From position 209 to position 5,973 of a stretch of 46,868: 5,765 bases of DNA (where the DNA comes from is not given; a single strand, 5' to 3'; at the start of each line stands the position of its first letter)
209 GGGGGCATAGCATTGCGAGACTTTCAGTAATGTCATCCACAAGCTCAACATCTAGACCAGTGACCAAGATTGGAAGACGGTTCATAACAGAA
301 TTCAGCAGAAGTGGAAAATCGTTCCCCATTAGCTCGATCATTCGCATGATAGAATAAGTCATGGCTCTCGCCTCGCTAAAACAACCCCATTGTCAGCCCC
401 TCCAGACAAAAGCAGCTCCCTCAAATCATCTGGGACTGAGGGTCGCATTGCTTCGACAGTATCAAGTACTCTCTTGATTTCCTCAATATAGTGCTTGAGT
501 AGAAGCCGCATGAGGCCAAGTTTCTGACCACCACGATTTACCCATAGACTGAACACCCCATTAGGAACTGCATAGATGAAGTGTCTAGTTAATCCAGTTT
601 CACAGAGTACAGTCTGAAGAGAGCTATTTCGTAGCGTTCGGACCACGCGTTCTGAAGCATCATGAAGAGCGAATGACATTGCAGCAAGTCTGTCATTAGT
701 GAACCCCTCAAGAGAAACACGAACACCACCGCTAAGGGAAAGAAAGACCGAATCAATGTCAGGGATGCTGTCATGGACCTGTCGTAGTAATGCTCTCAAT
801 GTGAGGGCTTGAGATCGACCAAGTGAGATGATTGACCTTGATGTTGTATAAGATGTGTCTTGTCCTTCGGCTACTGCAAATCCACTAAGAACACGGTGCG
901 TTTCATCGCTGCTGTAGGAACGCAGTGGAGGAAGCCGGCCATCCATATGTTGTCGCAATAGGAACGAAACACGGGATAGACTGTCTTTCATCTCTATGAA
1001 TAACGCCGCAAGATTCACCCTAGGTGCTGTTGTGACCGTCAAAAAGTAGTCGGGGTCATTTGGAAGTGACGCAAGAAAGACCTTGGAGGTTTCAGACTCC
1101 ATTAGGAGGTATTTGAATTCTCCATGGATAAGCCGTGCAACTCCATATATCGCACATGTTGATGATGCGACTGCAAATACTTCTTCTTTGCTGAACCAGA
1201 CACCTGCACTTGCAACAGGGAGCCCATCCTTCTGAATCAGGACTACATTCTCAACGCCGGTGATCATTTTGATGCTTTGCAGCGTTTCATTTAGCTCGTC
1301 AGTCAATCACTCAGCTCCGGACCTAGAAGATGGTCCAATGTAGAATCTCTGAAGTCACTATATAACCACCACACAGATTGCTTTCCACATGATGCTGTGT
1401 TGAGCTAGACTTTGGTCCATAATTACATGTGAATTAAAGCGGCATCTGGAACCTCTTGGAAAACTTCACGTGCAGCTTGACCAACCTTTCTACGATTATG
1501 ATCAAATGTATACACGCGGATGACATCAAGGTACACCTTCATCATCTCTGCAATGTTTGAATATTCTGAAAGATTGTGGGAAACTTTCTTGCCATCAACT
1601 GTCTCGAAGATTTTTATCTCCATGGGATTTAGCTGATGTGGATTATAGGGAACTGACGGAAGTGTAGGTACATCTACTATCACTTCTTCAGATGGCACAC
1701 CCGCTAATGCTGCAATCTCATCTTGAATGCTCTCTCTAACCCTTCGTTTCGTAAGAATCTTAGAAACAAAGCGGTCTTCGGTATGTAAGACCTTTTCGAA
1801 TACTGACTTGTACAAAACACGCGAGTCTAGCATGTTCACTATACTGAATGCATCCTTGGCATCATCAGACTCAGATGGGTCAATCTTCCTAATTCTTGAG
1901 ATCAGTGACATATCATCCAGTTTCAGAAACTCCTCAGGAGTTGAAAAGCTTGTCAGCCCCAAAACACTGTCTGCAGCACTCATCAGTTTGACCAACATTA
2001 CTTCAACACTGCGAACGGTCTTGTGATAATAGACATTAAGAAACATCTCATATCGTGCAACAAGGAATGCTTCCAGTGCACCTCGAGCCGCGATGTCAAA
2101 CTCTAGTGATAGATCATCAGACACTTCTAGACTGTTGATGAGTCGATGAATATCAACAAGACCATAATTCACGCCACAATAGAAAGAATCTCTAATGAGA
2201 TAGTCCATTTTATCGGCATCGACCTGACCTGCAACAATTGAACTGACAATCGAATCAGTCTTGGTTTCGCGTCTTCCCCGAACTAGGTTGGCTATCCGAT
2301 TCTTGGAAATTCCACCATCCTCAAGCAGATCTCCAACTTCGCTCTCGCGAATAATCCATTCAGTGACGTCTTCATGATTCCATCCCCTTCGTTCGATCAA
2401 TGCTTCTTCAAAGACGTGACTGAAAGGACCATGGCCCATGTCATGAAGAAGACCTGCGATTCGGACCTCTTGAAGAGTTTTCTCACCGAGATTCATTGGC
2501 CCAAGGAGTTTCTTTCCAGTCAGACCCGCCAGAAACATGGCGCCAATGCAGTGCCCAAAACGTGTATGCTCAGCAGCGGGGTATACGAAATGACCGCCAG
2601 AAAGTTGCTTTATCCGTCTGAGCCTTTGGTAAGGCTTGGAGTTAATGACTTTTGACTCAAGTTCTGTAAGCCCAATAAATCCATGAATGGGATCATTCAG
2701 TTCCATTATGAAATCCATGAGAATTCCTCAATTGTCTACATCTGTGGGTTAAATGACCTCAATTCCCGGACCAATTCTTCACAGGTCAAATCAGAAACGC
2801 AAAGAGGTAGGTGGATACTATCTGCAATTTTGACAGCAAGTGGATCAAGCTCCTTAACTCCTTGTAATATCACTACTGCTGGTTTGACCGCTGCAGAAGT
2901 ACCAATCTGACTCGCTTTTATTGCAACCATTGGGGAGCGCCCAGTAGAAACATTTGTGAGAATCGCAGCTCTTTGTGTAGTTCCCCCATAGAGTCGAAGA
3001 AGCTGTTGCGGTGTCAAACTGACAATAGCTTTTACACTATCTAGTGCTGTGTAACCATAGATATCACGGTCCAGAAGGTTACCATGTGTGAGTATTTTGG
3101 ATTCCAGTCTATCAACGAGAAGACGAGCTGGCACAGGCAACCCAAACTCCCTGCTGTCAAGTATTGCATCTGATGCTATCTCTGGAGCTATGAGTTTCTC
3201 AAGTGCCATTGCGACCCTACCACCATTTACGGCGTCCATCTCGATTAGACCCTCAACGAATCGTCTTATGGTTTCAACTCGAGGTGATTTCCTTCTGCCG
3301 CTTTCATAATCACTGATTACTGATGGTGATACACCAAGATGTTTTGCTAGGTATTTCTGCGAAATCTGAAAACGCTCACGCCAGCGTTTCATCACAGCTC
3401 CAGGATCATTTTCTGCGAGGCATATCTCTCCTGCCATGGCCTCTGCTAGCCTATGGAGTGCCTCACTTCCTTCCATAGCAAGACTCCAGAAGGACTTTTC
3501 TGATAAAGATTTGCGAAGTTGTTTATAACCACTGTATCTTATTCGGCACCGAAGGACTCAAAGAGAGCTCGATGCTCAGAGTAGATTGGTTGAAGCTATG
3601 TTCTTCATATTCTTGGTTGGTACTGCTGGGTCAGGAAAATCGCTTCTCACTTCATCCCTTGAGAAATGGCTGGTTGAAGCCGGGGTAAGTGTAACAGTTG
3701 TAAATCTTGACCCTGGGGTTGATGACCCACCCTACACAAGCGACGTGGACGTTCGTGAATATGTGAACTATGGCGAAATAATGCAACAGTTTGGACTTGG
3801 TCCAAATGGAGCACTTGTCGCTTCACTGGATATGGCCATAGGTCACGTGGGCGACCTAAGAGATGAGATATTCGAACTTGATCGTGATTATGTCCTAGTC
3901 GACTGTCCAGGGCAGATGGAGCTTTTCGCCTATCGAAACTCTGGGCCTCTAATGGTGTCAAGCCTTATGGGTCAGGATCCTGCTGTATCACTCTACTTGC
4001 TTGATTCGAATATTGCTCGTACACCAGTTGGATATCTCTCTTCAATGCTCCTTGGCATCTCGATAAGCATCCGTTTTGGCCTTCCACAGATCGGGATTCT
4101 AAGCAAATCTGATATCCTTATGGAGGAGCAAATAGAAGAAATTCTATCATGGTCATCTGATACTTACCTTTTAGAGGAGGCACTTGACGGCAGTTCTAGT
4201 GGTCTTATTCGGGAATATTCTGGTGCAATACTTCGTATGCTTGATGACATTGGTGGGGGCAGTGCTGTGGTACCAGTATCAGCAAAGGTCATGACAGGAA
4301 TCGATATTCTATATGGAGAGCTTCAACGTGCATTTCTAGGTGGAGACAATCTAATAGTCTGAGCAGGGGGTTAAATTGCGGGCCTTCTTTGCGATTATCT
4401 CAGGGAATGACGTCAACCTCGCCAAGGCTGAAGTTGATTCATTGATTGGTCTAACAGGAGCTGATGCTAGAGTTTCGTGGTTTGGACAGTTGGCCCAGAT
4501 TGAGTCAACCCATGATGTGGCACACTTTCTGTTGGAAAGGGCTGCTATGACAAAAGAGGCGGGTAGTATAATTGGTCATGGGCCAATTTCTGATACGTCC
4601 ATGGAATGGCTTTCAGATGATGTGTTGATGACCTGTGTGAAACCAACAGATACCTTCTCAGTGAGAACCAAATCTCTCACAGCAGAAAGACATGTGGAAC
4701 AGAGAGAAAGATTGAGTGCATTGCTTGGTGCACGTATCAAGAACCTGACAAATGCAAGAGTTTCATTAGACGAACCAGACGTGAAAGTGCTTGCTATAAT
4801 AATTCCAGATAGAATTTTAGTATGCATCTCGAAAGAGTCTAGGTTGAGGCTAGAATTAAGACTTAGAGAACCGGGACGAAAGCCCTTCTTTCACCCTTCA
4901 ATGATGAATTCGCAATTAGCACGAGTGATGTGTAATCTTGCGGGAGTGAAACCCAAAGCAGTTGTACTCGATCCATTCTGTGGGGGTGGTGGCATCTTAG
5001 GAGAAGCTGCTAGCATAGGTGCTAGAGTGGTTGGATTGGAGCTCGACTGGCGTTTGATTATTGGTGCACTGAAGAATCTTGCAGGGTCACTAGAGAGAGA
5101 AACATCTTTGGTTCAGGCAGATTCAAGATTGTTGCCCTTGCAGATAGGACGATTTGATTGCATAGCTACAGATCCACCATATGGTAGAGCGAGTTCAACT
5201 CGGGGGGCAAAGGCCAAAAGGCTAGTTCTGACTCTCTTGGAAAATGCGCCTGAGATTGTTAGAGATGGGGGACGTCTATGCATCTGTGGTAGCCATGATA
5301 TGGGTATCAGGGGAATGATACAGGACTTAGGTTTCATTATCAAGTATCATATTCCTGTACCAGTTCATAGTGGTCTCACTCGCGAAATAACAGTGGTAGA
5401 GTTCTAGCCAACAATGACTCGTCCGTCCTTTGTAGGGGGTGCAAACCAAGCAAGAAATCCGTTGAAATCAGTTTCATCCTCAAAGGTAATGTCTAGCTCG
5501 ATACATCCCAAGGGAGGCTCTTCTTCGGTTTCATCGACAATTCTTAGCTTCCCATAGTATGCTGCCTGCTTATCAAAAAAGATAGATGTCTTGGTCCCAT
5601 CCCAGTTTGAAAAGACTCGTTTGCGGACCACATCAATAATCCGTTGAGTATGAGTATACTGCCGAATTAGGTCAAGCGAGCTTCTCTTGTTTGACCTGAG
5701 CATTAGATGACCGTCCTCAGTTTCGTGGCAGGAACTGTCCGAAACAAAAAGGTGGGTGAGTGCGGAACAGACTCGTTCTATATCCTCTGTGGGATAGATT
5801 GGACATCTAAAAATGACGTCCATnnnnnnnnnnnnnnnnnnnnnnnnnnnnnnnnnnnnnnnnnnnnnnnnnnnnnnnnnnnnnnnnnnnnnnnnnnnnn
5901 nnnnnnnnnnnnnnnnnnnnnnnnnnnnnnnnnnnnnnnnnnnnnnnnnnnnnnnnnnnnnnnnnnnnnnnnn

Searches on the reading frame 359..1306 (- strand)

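Call 79: search_protein_families(library=pfam, proteins=[window:359-1306:-], max_evalue=0.001)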
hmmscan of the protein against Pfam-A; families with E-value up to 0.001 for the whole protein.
window:359-1306:- (315 aa): 1 family
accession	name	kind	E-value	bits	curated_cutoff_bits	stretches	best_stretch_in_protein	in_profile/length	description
PF03259.23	Robl_LC7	-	4.3e-09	36.4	23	1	6-91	3-89/91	Roadblock/LC7 domain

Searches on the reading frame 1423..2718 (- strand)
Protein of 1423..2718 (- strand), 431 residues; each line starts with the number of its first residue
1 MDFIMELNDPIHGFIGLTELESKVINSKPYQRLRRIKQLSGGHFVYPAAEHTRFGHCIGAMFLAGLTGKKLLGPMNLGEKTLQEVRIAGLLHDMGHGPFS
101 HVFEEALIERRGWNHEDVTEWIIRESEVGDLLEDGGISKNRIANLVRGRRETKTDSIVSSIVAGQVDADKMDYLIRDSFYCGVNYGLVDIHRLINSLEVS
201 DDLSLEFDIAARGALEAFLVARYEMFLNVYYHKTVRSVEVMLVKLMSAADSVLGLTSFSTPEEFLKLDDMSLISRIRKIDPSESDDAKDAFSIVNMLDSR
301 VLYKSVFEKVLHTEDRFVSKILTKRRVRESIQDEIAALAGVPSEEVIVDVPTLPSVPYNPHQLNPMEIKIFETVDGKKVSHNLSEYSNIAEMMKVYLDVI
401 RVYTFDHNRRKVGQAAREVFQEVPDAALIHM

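Call 79: search_protein_families(library=pfam, proteins=[window:1423-2718:-], max_evalue=0.001)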
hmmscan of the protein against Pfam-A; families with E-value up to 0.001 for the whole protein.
window:1423-2718:- (431 aa): 2 families
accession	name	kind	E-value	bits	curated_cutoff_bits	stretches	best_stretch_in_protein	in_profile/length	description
PF19276.4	HD_assoc_2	-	3.1e-23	82.8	23.1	1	188-421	1-212/222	HD associated region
PF01966.28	HD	-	2.4e-10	41.1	22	1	53-154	1-90/116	HD domain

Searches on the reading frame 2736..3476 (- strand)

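Call 79: search_protein_families(library=pfam, proteins=[window:2736-3476:-], max_evalue=0.001)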
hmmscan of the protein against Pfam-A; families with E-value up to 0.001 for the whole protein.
window:2736-3476:- (246 aa): 3 families
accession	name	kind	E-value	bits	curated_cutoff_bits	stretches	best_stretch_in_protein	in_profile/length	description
PF01381.28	HTH_3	-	6.9e-11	42.5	23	1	30-75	2-46/55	Helix-turn-helix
PF13560.12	HTH_31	-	5.9e-10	39.7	27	1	26-77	3-54/64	Helix-turn-helix domain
PF12844.13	HTH_19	-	8.1e-05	22.9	30.2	1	30-72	5-46/64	Helix-turn-helix domain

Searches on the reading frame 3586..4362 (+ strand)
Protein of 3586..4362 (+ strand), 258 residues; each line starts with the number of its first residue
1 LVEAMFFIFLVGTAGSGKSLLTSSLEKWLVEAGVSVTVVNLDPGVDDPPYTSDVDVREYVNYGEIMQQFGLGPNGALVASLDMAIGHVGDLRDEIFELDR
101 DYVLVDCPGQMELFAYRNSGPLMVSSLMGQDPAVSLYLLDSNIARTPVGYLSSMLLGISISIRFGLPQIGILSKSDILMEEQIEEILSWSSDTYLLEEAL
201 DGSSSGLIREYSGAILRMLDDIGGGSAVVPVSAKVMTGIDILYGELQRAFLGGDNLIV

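Call 79: search_protein_families(library=pfam, proteins=[window:3586-4362:+], max_evalue=0.001)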
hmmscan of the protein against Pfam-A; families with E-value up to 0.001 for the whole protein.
window:3586-4362:+ (258 aa): 2 families
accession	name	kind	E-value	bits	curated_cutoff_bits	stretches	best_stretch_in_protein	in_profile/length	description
PF03029.23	ATP_bind_1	-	5.2e-57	193.8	27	1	11-248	2-236/240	Conserved hypothetical ATP binding protein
PF13401.12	AAA_22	-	0.00088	20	27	0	7-43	7-43/130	AAA domain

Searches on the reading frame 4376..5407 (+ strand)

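Call 79: search_protein_families(library=pfam, proteins=[window:4376-5407:+], max_evalue=0.001)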
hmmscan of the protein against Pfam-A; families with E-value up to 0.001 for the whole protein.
window:4376-5407:+ (343 aa): 5 families
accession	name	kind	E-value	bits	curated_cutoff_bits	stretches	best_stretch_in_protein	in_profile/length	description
PF01170.24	UPF0020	-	8.7e-27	94.5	22.3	1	166-317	1-178/197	RMKL-like, methyltransferase domain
PF01555.25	N6_N4_Mtase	-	1.1e-06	29.3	26.7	1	171-226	160-214/221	DNA methylase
PF03602.21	Cons_hypoth95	-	1.2e-05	25.5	24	1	194-272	42-126/182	Conserved hypothetical protein 95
PF13649.12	Methyltransf_25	-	0.00059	20.9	27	0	197-264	1-69/97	Methyltransferase domain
PF05175.20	MTS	-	0.00096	19.3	23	0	194-316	32-151/170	Methyltransferase small domain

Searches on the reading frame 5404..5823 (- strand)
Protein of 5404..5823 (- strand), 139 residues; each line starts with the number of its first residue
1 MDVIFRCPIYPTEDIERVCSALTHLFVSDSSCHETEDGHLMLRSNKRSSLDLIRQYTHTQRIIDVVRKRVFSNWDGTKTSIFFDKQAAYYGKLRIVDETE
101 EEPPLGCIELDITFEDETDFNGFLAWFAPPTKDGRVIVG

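Call 79: search_protein_families(library=pfam, proteins=[window:5404-5823:-], max_evalue=0.001)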
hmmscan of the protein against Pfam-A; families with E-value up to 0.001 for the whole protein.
window:5404-5823:- (139 aa): 1 family
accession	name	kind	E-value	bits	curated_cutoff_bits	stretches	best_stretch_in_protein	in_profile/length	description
PF01877.22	RNA_binding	-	9.2e-11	42.6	26.9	1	3-109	2-115/120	RNA binding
